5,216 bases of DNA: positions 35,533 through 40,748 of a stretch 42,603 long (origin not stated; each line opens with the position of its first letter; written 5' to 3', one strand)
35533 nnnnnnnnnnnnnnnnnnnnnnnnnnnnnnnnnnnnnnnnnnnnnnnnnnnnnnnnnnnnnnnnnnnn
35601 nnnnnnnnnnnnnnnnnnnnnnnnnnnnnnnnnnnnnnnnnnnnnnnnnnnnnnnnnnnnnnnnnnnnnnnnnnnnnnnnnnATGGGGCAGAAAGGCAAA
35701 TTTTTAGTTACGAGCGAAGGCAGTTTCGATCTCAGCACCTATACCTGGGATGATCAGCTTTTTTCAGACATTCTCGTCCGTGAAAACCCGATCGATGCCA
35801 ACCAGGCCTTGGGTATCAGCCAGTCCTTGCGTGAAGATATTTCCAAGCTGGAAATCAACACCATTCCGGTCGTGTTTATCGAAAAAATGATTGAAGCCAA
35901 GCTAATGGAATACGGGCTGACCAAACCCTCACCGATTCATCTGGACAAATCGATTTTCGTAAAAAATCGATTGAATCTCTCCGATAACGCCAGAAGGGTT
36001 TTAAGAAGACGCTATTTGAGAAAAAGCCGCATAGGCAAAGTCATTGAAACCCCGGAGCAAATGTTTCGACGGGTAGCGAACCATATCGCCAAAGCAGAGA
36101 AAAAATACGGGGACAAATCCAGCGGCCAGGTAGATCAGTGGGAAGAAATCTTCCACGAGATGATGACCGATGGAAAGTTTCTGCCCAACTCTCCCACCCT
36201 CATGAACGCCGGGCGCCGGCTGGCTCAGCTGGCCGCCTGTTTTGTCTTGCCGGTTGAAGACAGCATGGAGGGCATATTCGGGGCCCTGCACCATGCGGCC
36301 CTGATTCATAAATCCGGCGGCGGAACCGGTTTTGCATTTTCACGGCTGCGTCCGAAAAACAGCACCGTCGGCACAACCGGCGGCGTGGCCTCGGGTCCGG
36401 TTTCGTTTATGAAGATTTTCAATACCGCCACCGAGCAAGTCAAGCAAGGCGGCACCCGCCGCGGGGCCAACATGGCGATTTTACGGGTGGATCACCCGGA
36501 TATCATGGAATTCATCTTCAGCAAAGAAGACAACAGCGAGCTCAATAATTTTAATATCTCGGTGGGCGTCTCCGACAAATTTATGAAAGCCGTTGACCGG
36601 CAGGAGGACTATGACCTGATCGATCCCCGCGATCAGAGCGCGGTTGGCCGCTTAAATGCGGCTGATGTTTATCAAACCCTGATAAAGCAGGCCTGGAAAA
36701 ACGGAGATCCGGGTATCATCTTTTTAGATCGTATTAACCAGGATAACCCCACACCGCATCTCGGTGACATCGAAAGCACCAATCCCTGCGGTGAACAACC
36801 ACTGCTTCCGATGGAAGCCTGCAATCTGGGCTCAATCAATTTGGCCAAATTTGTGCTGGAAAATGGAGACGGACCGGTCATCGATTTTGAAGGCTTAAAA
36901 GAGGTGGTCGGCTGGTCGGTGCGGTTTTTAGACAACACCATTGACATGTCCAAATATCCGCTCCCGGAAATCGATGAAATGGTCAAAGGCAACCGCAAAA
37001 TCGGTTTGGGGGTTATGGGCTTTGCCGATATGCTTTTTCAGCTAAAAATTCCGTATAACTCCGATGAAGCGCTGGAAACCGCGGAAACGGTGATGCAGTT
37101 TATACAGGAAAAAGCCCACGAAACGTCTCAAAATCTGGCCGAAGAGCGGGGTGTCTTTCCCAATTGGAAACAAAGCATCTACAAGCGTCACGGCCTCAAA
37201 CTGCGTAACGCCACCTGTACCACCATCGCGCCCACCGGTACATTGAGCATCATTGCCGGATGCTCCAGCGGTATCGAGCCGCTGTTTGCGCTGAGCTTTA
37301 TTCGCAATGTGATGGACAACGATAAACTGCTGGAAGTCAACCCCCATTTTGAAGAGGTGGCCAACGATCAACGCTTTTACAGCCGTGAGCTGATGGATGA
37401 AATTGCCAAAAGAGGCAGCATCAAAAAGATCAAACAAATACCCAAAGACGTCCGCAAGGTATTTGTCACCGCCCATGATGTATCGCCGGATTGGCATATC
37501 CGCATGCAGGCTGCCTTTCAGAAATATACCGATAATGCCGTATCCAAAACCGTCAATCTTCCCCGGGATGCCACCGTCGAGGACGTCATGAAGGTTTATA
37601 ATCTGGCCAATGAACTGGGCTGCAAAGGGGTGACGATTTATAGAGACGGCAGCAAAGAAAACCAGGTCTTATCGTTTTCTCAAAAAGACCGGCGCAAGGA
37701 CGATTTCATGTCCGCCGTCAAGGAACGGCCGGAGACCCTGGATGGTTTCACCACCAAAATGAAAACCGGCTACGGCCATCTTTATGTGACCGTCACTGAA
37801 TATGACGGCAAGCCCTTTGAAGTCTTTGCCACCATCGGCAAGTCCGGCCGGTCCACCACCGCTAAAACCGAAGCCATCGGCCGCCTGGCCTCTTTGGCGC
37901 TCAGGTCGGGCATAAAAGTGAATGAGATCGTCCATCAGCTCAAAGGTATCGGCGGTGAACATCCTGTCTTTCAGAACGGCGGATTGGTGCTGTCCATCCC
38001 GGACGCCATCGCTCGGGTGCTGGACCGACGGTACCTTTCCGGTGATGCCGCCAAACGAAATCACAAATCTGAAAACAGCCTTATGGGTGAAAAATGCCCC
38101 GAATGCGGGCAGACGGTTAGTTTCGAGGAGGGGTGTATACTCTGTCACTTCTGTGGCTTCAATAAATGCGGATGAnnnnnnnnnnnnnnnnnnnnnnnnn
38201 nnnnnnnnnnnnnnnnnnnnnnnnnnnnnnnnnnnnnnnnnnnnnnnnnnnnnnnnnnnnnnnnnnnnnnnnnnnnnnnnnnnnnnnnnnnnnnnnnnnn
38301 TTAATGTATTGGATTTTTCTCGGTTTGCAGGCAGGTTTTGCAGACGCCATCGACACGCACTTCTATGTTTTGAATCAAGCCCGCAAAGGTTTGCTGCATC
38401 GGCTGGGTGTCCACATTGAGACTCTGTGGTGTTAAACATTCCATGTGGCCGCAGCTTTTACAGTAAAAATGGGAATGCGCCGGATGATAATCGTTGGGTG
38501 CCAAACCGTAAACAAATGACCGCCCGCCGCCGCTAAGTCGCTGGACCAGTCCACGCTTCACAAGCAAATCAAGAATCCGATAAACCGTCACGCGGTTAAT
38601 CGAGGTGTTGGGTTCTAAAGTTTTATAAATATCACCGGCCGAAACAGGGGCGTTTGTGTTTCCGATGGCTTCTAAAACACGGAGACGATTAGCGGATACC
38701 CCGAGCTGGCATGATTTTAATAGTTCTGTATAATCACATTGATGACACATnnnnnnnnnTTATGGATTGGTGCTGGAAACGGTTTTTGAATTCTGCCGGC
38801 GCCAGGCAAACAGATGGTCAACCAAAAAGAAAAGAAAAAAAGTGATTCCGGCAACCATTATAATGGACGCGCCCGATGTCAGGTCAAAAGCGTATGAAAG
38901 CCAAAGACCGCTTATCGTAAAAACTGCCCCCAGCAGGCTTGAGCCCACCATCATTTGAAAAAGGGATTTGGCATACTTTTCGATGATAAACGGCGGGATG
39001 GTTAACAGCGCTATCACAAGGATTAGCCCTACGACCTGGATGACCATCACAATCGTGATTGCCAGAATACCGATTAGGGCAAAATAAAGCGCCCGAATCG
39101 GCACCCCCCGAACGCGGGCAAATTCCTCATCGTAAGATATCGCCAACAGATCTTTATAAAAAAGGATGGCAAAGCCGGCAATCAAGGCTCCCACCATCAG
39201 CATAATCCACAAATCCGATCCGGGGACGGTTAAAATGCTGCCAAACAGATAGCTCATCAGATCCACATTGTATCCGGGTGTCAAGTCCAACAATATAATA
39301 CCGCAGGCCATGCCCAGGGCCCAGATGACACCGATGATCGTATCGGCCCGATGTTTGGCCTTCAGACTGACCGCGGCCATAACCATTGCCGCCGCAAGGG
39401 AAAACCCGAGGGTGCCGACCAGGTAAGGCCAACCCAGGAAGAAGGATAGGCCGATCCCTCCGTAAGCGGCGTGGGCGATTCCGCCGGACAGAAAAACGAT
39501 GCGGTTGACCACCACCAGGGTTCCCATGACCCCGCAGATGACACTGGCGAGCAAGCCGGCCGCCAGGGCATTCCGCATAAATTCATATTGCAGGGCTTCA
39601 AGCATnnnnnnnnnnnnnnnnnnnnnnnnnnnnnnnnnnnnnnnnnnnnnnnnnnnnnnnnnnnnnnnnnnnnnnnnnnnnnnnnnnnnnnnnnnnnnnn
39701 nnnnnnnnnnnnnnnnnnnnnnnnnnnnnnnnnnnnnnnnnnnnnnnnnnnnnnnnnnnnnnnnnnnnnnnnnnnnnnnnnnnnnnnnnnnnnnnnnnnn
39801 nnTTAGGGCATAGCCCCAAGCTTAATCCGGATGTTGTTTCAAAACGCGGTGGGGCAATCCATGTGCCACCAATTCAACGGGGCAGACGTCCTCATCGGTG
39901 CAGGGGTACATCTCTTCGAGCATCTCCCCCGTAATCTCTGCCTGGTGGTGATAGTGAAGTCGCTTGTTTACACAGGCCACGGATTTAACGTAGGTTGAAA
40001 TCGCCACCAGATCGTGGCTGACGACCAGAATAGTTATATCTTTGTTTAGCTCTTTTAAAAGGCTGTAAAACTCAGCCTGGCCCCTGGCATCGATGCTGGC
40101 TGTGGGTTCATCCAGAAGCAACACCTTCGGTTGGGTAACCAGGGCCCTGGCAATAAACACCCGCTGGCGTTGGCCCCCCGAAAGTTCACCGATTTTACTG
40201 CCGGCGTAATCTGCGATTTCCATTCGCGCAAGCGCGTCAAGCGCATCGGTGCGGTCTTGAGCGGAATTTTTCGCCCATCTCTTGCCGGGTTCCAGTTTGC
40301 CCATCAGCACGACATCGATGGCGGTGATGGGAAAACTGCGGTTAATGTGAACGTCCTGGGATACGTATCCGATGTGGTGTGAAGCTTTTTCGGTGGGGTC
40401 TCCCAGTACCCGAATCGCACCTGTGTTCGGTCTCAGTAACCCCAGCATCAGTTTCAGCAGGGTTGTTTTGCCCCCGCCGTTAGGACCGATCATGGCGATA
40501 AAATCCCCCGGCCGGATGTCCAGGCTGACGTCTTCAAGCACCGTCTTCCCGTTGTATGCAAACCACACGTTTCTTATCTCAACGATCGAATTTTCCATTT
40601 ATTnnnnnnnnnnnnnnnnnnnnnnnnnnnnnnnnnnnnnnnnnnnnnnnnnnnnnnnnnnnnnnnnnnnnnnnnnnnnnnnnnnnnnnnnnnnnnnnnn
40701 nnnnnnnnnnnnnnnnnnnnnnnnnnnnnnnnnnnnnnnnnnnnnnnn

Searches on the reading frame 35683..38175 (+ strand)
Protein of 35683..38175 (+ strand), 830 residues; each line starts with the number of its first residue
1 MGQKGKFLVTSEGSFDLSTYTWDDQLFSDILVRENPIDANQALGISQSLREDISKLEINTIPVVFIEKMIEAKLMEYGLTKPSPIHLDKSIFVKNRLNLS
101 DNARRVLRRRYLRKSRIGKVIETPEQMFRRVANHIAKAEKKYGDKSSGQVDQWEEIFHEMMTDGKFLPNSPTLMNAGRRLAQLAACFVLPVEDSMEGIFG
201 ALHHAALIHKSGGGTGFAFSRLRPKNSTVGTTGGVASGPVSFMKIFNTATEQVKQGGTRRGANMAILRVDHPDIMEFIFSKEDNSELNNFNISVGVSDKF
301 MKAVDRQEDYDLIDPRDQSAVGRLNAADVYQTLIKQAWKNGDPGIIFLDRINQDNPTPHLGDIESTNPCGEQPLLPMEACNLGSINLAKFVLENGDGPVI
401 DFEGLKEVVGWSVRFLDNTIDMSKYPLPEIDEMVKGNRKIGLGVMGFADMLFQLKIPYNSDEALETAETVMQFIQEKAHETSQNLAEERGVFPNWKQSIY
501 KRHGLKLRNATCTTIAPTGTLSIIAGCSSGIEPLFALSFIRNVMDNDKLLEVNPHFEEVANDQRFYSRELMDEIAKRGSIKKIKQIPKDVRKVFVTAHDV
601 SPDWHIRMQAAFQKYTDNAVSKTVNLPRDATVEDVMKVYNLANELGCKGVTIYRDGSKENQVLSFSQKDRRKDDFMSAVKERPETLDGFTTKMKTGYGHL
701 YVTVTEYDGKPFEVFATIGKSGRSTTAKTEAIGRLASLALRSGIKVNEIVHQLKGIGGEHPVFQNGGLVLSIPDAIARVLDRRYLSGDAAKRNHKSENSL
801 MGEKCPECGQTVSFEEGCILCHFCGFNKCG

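Call 25: search_protein_families(library=pfam, proteins=[window:35683-38175:+], max_evalue=0.00001)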
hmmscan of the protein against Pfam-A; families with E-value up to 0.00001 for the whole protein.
window:35683-38175:+ (830 aa): 3 families
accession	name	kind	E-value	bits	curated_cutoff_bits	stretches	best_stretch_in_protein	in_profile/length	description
PF02867.20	Ribonuc_red_lgC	-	1.3e-139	466.7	23.9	1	184-653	1-523/523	Ribonucleotide reductase, barrel domain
PF00317.26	Ribonuc_red_lgN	-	2e-23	82.7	28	1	98-180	2-76/77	Ribonucleotide reductase, all-alpha domain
PF12637.14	TSCPD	-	6.9e-22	78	22.8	1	691-782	5-86/88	TSCPD domain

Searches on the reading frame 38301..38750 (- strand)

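Call 26: search_protein_families(library=ncbifam, proteins=[window:38301-38750:-], max_evalue=0.00001)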
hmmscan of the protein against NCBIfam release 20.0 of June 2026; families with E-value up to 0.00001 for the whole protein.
window:38301-38750:- (149 aa): 6 families
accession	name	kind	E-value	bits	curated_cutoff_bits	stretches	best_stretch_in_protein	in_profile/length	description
NF052545.1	TransRegPerRClab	equivalog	1.3e-14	54.3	180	1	7-142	4-136/138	transcriptional regulator PerR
NF051892.1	TransRegFurBacil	equivalog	1e-12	48.4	220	1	29-145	31-148/149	ferric iron uptake transcriptional regulator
NF006999.0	PRK09462.1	equivalog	1.3e-10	41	146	1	7-138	4-134/148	ferric iron uptake transcriptional regulator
NF047406.1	TransRegPerRTherm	equivalog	3.4e-09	37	200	1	22-143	10-128/130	manganese-dependent transcriptional regulator PerR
NF008646.0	PRK11639.1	equivalog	9.4e-09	35.2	167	1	15-144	21-150/171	zinc uptake transcriptional repressor Zur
NF051891.1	TransRegFurHelico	equivalog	4.5e-07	29.9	200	1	13-142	20-147/148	ferric iron uptake transcriptional regulator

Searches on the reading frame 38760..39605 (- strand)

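Call 26: search_protein_families(library=ncbifam, proteins=[window:38760-39605:-], max_evalue=0.00001)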
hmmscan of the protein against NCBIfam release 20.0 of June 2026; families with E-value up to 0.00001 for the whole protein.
window:38760-39605:- (281 aa): 4 families
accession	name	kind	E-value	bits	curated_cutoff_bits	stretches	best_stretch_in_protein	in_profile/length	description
NF040871.1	AztB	equivalog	2.3e-48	165.2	280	1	2-252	4-254/254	zinc ABC transporter permease AztB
TIGR03770.1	anch_rpt_perm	equivalog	2.2e-45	155.5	296.8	1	7-262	14-269/270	anchored repeat-type ABC transporter permease subunit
NF040927.1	ABC_perm_SloB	subfamily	2e-44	152.4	460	1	5-262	7-263/271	metal ABC transporter permease subunit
NF007089.0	PRK09543.1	equivalog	2.2e-25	89.8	284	1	13-259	8-254/261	zinc ABC transporter permease subunit ZnuB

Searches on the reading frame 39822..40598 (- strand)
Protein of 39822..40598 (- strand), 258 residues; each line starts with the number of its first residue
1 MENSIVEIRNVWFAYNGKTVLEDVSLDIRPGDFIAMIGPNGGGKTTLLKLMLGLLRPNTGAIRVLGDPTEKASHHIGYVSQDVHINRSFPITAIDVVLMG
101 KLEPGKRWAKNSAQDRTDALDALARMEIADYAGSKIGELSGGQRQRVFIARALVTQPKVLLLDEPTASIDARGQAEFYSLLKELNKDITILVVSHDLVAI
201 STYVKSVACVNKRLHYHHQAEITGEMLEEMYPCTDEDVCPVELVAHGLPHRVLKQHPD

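Call 26: search_protein_families(library=ncbifam, proteins=[window:39822-40598:-], max_evalue=0.00001)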
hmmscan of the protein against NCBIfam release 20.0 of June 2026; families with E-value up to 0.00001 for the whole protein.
window:39822-40598:- (258 aa): 187 families (the best 25 are shown)
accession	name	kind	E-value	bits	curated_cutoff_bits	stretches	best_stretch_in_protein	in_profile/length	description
NF040873.1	AztA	equivalog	1.8e-51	174.4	220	1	14-205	1-187/191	zinc ABC transporter ATP-binding protein AztA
NF053840.1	MnTportMntADein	equivalog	2e-46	158.5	400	1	6-214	2-210/240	manganese ABC transporter ATP-binding protein MntA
TIGR03771.1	anch_rpt_ABC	equivalog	2.7e-45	154.8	268.8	1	27-214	2-190/223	anchored repeat-type ABC transporter ATP-binding subunit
NF011630.0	PRK15056.1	equivalog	6.2e-44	150.2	393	1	6-208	7-213/274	manganese/iron ABC transporter ATP-binding protein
TIGR03873.1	F420-0_ABC_ATP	hypoth_equivalog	8.6e-43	146.4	372.4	1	9-208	5-208/256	putative F420-0 ABC transporter ATP-binding protein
TIGR02315.1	ABC_phnC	equivalog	1.4e-42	145.8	266.1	1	5-231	1-242/243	phosphonate ABC transporter ATP-binding protein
NF010068.0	PRK13548.1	equivalog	2.4e-42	144.9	261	1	3-233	3-242/261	heme ABC transporter ATP-binding protein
NF007082.0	PRK09536.1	equivalog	3.6e-42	144.9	537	1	5-209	3-211/402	corrinoid ABC transporter ATPase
NF007090.0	PRK09544.1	equivalog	1.7e-41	142.4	306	1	4-216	3-200/251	zinc ABC transporter ATP-binding protein ZnuC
TIGR02857.1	CydD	equivalog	3.2e-41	141.9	435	1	5-202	321-522/529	thiol reductant ABC exporter subunit CydD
TIGR03375.1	type_I_sec_LssB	subfamily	2e-37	128.9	693.1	1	6-197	466-662/696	type I secretion system permease/ATPase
NF008409.0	PRK11231.1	equivalog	8.1e-37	127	375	1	6-211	3-212/255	Fe(3+) dicitrate ABC transporter ATP-binding protein FecE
TIGR01188.1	drrA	subfamily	2.8e-36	125.4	312.45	1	15-212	3-199/302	daunorubicin resistance ABC transporter, ATP-binding protein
TIGR04520.1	ECF_ATPase_1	equivalog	4.9e-36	124.5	315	1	6-200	1-200/269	energy-coupling factor transporter ATPase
TIGR03797.1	NHLM_micro_ABC2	equivalog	8.4e-36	123.7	709.4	1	6-201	452-649/686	NHLP bacteriocin export ABC transporter permease/ATPase subunit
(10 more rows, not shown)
